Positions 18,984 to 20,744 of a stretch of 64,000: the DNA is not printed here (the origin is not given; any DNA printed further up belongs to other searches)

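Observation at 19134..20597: Stand-alone divergent SecY paralog fused to a DUF2007-like C-terminal domain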

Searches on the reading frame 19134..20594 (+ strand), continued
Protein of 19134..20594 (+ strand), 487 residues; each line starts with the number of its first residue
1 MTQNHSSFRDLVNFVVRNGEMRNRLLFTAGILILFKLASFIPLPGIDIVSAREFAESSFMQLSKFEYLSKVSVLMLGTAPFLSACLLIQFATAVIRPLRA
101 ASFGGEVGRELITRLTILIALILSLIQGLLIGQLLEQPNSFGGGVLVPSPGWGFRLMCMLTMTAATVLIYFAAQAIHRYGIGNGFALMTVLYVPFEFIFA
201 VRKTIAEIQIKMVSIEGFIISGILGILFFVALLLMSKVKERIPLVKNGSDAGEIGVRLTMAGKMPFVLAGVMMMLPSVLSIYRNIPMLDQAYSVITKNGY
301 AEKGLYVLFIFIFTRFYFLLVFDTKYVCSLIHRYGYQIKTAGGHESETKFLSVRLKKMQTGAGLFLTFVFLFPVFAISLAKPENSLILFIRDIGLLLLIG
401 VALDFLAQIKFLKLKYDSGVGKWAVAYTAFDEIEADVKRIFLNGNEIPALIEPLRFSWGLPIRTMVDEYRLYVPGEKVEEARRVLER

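Call 34: predict_structure(alignment_id=A3)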
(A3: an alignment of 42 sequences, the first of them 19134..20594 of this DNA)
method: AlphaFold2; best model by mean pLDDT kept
length: 487 residues; sequences in the alignment: 42
mean_pLDDT: 91.6   pTM: 0.90
mean pLDDT of the five models: 91.6, 90.2, 89.9, 89.8, 89.0
residues with pLDDT >= 90: 391; 70-90: 76; 50-70: 8; < 50: 12
segments of 3 or more residues with pLDDT < 50: 59-68
pLDDT, mean of each block of 10 residues (from residue 1): 72 96 98 93 90 69 45 85 94 96 95 97 96 87 85 97 96 97 96 90 92 93 95 95 95 95 93 89 89 91 96 95 95 96 85 95 96 91 84 90 97 96 97 97 98 96 94 98 96
secondary structure, 60 per line:
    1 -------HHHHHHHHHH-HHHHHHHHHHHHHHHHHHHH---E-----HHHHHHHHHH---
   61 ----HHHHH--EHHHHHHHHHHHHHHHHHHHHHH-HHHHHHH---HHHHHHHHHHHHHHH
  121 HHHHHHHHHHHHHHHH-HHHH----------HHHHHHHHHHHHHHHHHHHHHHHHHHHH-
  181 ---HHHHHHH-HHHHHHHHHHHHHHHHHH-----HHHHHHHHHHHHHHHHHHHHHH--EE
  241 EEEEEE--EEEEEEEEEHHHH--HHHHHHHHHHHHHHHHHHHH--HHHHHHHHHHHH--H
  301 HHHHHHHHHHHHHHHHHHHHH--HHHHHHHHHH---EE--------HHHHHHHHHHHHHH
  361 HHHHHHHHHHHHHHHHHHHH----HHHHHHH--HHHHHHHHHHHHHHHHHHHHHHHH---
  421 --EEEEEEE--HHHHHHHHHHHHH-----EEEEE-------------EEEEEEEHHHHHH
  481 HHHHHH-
elements in order: H8-17 H19-38 H48-57 H65-69 H73-94 H96-102 H106-136 H138-141 H152-179 H184-190 H192-209 H215-236 E239-246 E249-257 H258-261 H264-283 H286-297 H300-321 H324-333 H347-380 H385-391 H394-417 E423-429 H432-444 E450-454 E468-474 H475-486

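Call 42: find_encoding_contigs(protein=P0020, flank=6000, max_places=2)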
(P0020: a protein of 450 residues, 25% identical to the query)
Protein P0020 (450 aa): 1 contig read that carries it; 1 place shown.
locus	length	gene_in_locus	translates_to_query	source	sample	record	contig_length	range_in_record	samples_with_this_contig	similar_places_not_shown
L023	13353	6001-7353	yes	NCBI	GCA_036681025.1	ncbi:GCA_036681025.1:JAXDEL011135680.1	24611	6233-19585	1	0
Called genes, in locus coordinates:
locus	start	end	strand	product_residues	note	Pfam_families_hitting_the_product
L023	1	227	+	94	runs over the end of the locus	PF00203:Ribosomal_S19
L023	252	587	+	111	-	PF00237:Ribosomal_L22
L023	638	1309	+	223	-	PF07650:KH_2, PF00189:Ribosomal_S3_C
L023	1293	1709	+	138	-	PF00252:Ribosomal_L16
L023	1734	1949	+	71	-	PF00831:Ribosomal_L29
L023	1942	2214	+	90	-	PF00366:Ribosomal_S17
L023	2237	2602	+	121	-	PF00238:Ribosomal_L14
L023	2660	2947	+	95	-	PF17136:ribosomal_L24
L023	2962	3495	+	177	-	PF00281:Ribosomal_L5, PF00673:Ribosomal_L5_C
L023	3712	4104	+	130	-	PF00410:Ribosomal_S8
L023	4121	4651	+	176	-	PF00347:Ribosomal_L6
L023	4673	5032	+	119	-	PF00861:Ribosomal_L18p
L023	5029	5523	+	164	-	PF00333:Ribosomal_S5, PF03719:Ribosomal_S5_C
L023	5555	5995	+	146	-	PF00828:Ribosomal_L27A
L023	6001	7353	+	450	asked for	PF00344:SecY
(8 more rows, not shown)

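Call 43: find_encoding_contigs(protein=P0029, flank=6000, max_places=3)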
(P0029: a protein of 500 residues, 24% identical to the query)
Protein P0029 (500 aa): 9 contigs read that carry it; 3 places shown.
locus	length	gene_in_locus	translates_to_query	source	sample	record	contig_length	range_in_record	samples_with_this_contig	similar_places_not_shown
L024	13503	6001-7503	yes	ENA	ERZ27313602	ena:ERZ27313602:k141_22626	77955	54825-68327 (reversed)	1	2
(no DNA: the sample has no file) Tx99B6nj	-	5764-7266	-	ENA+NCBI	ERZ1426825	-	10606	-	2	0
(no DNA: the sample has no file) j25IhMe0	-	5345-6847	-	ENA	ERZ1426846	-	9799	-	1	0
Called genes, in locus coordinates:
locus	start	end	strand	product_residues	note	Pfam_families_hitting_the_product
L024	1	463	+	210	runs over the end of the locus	PF07650:KH_2, PF00189:Ribosomal_S3_C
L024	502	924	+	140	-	PF00252:Ribosomal_L16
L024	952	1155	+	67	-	PF00831:Ribosomal_L29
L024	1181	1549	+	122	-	PF00366:Ribosomal_S17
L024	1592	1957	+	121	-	PF00238:Ribosomal_L14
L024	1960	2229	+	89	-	PF00467:KOW, PF17136:ribosomal_L24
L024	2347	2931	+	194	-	PF00281:Ribosomal_L5, PF00673:Ribosomal_L5_C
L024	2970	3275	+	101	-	PF00253:Ribosomal_S14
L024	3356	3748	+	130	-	PF00410:Ribosomal_S8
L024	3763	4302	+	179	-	PF00347:Ribosomal_L6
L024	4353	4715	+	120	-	PF00861:Ribosomal_L18p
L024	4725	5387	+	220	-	PF00333:Ribosomal_S5, PF03719:Ribosomal_S5_C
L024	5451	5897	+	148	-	PF00828:Ribosomal_L27A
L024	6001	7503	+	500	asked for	PF00344:SecY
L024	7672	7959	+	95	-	-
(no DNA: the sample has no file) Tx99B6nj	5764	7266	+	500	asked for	PF00344:SecY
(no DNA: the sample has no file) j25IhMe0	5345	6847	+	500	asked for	PF00344:SecY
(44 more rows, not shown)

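Call 60: list_cluster_members(proteins=[P0003, P0018, P0019, P0020, P0021, P0022, P0024, P0025, P0029, P0036])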
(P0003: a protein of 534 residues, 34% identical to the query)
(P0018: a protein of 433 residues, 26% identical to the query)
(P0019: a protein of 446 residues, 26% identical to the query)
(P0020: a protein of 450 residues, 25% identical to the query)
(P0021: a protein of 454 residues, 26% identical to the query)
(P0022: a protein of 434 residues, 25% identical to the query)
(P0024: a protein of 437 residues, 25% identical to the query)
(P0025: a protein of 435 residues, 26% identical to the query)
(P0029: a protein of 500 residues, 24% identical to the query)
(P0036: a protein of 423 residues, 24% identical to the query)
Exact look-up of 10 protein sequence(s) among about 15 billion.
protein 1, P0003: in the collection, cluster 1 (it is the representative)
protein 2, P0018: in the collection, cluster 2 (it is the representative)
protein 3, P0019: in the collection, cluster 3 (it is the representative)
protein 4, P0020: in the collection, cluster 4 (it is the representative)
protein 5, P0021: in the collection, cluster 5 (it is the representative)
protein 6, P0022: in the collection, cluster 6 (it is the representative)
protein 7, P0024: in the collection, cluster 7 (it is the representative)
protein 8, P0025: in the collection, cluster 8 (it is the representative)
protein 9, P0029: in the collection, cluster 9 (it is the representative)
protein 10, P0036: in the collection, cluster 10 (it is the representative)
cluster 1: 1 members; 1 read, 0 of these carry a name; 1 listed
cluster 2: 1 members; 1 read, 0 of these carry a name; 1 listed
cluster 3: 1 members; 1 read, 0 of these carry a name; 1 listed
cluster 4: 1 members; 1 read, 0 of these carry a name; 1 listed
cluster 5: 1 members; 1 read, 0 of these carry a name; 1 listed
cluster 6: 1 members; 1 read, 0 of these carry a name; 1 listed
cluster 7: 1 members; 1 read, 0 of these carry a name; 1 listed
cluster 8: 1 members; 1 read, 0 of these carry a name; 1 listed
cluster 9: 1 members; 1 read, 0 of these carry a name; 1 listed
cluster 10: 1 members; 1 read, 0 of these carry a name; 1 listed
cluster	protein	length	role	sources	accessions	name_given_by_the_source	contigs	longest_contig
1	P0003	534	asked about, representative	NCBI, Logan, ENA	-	-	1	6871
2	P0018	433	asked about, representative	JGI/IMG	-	-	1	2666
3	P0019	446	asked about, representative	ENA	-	-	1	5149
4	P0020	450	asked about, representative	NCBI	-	-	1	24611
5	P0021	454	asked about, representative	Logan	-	-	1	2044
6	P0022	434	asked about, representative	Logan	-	-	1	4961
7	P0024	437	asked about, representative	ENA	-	-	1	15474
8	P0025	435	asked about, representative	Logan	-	-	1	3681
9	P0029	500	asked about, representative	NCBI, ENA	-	-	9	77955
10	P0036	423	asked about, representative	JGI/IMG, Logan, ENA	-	-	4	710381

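Call 66: search_protein_families(library=pfam, proteins=[L008:9403-9912:+, L008:11424-12482:+, L009:2329-3147:+, L009:5079-5681:-, L010:5363-6541:+, L010:8640-9092:+, L012:8660-9697:+, L012:11867-12265:+, L013:8930-9982:+, L013:11430-12458:+], max_evalue=0.001)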
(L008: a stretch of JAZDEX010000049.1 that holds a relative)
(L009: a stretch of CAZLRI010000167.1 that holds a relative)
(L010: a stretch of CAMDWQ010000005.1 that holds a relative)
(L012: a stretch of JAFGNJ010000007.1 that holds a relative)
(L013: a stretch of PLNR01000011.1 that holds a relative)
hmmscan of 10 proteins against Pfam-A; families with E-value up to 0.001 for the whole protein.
L008:9403-9912:+ (170 aa): 1 family
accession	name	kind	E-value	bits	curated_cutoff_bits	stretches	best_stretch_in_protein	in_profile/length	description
PF01161.25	PBP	-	1e-37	129.9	24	1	40-166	2-135/135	Phosphatidylethanolamine-binding protein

L008:11424-12482:+ (353 aa): 6 families
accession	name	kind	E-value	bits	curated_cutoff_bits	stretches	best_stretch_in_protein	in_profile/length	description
PF04015.17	DUF362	-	3.9e-29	102.6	24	1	43-312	3-199/200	Domain of unknown function (DUF362)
PF14697.11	Fer4_21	-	7.7e-08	32.8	35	1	217-245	1-32/59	4Fe-4S dicluster domain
PF00037.32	Fer4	-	6.1e-07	29.4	21.1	0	190-211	3-24/24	4Fe-4S binding domain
PF25160.1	LdpA_Fe-S-bd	-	9.7e-07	28.9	27.6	1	201-240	9-44/49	LdpA Fe-S cluster-binding domain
PF12838.12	Fer4_7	-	1.5e-05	25.8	27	1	194-238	1-52/52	4Fe-4S dicluster domain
PF13237.11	Fer4_10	-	0.00048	20.4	25.5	0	190-234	4-52/53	4Fe-4S dicluster domain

L009:2329-3147:+ (273 aa): 1 family
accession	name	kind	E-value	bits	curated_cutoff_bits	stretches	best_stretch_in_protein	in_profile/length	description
PF14415.11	DUF4424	-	1.3e-60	205.7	27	2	126-269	161-305/306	Domain of unknown function (DUF4424)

L009:5079-5681:- (201 aa): 0 families

L010:5363-6541:+ (393 aa): 2 families
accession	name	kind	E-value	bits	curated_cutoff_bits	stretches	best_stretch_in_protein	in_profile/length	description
PF06250.17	YhcG_C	-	1.7e-59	200.6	32.5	1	182-333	2-153/157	YhcG PDDEXK nuclease domain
PF17761.7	DUF1016_N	-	2.3e-45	154.5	32.8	1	24-157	2-137/137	DUF1016 N-terminal domain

L010:8640-9092:+ (151 aa): 1 family
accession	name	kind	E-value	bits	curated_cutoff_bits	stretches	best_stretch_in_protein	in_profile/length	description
PF22091.2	DUF6941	-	4.9e-20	72.6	27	1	29-143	2-122/125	Family of unknown function (DUF6941)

L012:8660-9697:+ (346 aa): 3 families
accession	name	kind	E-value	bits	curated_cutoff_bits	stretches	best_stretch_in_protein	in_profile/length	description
PF05935.17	Arylsulfotrans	-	8.9e-16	58.3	24.2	1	61-236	17-215/374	Arylsulfotransferase (ASST)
PF14269.12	Arylsulfotran_2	-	1.1e-06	28.7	27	0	195-260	142-221/301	Arylsulfotransferase (ASST)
PF22701.2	Mala_s_1-like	-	3e-06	27.6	27.5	0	163-234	109-166/195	Mal s 1 allergenic protein-like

L012:11867-12265:+ (133 aa): 1 family
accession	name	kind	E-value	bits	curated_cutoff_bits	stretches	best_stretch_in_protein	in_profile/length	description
PF02627.25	CMD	-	3.4e-16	59.4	23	1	42-118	7-82/84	Carboxymuconolactone decarboxylase family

L013:8930-9982:+ (351 aa): 1 family
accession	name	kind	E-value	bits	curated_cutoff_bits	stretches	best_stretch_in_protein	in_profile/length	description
PF00180.25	Iso_dh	-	1.3e-94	317.8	27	1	6-347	2-348/348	Isocitrate/isopropylmalate dehydrogenase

L013:11430-12458:+ (343 aa): 4 families
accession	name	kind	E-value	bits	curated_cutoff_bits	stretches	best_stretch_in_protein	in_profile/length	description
PF02774.23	Semialdhyde_dhC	-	3.4e-48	164.7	26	1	140-325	1-184/184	Semialdehyde dehydrogenase, dimerisation domain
PF01118.30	Semialdhyde_dh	-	5.9e-22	78.8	26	1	8-121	1-120/121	Semialdehyde dehydrogenase, NAD binding domain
PF02800.25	Gp_dh_C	-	0.00012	22.2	24.4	0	227-274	63-110/158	Glyceraldehyde 3-phosphate dehydrogenase, C-terminal domain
PF22698.1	Semialdhyde_dhC_1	-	0.00034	20.9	27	0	131-184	1-56/165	Semialdehyde dehydrogenase, dimerisation domain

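Call 67: search_protein_families(library=pfam, proteins=[L015:8810-9373:+, L015:11413-12120:+, L016:452-1249:+, L016:3837-4235:+, L017:9006-9857:+, L017:11746-12528:+, L018:8486-9550:-, L018:12001-12810:+, L022:5585-6406:+, L022:8226-8723:+], max_evalue=0.001)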
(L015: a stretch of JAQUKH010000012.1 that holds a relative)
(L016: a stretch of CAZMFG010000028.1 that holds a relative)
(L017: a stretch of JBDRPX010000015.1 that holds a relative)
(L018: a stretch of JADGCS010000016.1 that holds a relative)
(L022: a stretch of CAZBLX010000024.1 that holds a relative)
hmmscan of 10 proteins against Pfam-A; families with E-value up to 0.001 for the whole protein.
L015:8810-9373:+ (188 aa): 1 family
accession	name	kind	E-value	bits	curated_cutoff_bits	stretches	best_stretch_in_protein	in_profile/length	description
PF04191.18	PEMT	-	1.6e-11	45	25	1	79-175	4-104/105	Phospholipid methyltransferase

L015:11413-12120:+ (236 aa): 3 families
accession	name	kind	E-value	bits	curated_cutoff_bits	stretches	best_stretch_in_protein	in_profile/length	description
PF13414.12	TPR_11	-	1.4e-06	28.3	26.8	1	77-110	4-37/42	TPR repeat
PF14559.12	TPR_19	-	1.7e-05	25.5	25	0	123-158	6-41/68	Tetratricopeptide repeat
PF07719.23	TPR_2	-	0.00037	20.9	27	0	74-99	8-33/34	Tetratricopeptide repeat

L016:452-1249:+ (266 aa): 5 families
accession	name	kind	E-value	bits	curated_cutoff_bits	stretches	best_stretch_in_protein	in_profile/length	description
PF13561.12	adh_short_C2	-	4.1e-62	210.3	27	1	14-262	1-234/236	Enoyl-(Acyl carrier protein) reductase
PF00106.31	adh_short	-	1e-59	201.8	26.6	1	8-200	1-192/195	short chain dehydrogenase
PF08659.16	KR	-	3.8e-10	40.4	22.6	1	10-171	3-163/180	KR domain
PF23441.1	SDR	-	1.6e-06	28.1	27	1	7-264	7-256/258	SDR-like rossmann domain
PF01370.27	Epimerase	-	0.00028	20.8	20.9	1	11-132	2-111/240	NAD dependent epimerase/dehydratase family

L016:3837-4235:+ (133 aa): 1 family
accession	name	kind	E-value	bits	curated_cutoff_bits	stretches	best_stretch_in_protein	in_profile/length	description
PF02627.25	CMD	-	2.3e-15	56.8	23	1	46-117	11-81/84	Carboxymuconolactone decarboxylase family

L017:9006-9857:+ (284 aa): 1 family
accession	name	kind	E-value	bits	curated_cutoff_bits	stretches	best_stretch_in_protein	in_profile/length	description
PF10502.14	Peptidase_S26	-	9.9e-47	159.4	22.9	1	122-275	10-168/168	Signal peptidase, peptidase S26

L017:11746-12528:+ (261 aa): 0 families

L018:8486-9550:- (355 aa): 1 family
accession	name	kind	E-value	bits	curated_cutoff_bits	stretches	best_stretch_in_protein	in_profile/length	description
PF01594.21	AI-2E_transport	-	4.4e-36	125.2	34.3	1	16-341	3-326/327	AI-2E family transporter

L018:12001-12810:+ (270 aa): 7 families
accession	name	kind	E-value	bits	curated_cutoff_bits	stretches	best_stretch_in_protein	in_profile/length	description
PF08241.18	Methyltransf_11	-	1.3e-17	64.7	21.2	1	55-151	1-94/95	Methyltransferase domain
PF13649.12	Methyltransf_25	-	2.4e-17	63.8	27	1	54-148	1-97/97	Methyltransferase domain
PF13847.12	Methyltransf_31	-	5.5e-16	59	27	1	51-201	4-145/145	Methyltransferase domain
PF13489.12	Methyltransf_23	-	1.1e-12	48.5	27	1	50-205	22-162/164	Methyltransferase domain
PF08242.18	Methyltransf_12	-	4.3e-10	40.6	30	1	55-150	1-98/98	Methyltransferase domain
PF01209.24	Ubie_methyltran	-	9.3e-09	35.4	20.1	1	47-156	44-155/233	ubiE/COQ5 methyltransferase family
PF01135.25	PCMT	-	4.8e-06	26.9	20.3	1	45-122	68-147/210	Protein-L-isoaspartate(D-aspartate) O-methyltransferase (PCMT)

L022:5585-6406:+ (274 aa): 0 families

L022:8226-8723:+ (166 aa): 1 family
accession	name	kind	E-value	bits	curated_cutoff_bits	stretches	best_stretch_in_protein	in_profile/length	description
PF18936.5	DUF5684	-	2.3e-15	57.4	27.4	1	92-141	1-50/81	Family of unknown function (DUF5684)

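Call 68: list_cluster_members(proteins=[P0001])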
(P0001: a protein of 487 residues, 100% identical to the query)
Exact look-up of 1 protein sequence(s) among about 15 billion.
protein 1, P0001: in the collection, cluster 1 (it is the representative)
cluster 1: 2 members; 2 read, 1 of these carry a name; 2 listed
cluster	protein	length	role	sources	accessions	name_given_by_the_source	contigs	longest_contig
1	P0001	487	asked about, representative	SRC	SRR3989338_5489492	-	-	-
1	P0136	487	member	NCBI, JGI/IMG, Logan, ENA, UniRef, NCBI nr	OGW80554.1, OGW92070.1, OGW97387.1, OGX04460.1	MAG: hypothetical protein A3G33_09335 [Omnitrophica bacterium RIFCSPLOWO2_12_FULL_44_17] | Protein translocase subunit SecY n=1 Tax=Candidatus Danuiimicrobium aquiferis ... | MAG: hypothetical protein A3B72_10025 [Omnitrophica bacterium RIFCSPHIGHO2_02_FULL_45_28]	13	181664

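Call 71: fold_search(model_id=the predicted structure, library=pdb)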
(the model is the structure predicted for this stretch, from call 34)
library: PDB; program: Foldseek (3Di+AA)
matches with E <= 10: 267; with E <= 0.001: 60
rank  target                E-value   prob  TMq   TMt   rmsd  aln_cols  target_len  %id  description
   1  5aww_Y                2.8e-18  1.00  0.67  0.75   5.1       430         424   26  Precise Resting State of Thermus thermophilus SecYEG (released 2015-11-25)
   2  5ch4_Y                3.1e-17  1.00  0.66  0.75   5.0       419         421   26  Peptide-Bound State of Thermus thermophilus SecYEG (released 2015-11-25)
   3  8ya3_Y                3.5e-17  1.00  0.72  0.86   3.1       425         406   21  Structure of the SecA-SecY complex with the substrate FtsQ-LacY(+7C) treated with DTT (released 2025-02-26)
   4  2zjs_Y                5.7e-17  1.00  0.67  0.78   4.7       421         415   26  Crystal Structure of SecYE translocon from Thermus thermophilus with a Fab fragment (released 2008-10-14)
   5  8y9z_Y                4.4e-16  1.00  0.69  0.83   3.9       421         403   21  Structure of the SecA-SecY complex with the substrate HmBRI-3TM (released 2025-02-26)
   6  8y9y_Y                6.5e-16  1.00  0.73  0.86   3.1       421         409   21  Structure of the SecA-SecY complex with the substrate FtsQ-LacY(+1C) (released 2025-02-26)
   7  5nco_g                1.3e-15  1.00  0.64  0.74   5.1       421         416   24  Quaternary complex between SRP, SR, and SecYEG bound to the translating ribosome (released 2017-05-24)
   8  6itc_Y                7.4e-15  1.00  0.73  0.84   3.5       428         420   21  Structure of a substrate engaged SecA-SecY protein translocation machine (released 2019-06-12)
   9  7xha_Y                1.0e-14  1.00  0.70  0.83   3.9       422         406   21  Structure of the SecA/SecYE/proOmpA(4Y)-sfGFP complex with ADP.BeF3-. (released 2023-01-11)
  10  8ya2_Y                2.1e-14  1.00  0.73  0.85   3.3       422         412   21  Structure of the SecA-SecY complex with the substrate FtsQ-LacY(+20C) (released 2025-02-26)
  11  7xhb_Y                6.9e-14  1.00  0.69  0.81   4.1       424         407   20  Structure of the SecA/SecYE/proOmpA(4Y)-sfGFP complex with ADP (released 2023-01-11)
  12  5gae_g                1.4e-13  1.00  0.62  0.73   5.0       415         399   22  RNC in complex with a translocating SecYEG (released 2016-01-27)
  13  6r7l_Y                9.5e-12  1.00  0.60  0.71   5.5       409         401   23  Ribosome-bound SecYEG translocon in a nanodisc (released 2019-08-07)
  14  3j45_y                1.6e-11  1.00  0.60  0.66   5.9       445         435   23  Structure of a non-translocating SecY protein channel with the 70S ribosome (released 2013-10-23)
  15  5eul_Y                1.7e-11  1.00  0.64  0.80   4.1       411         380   19  Structure of the SecA-SecY complex with a translocating polypeptide substrate (released 2016-03-09)
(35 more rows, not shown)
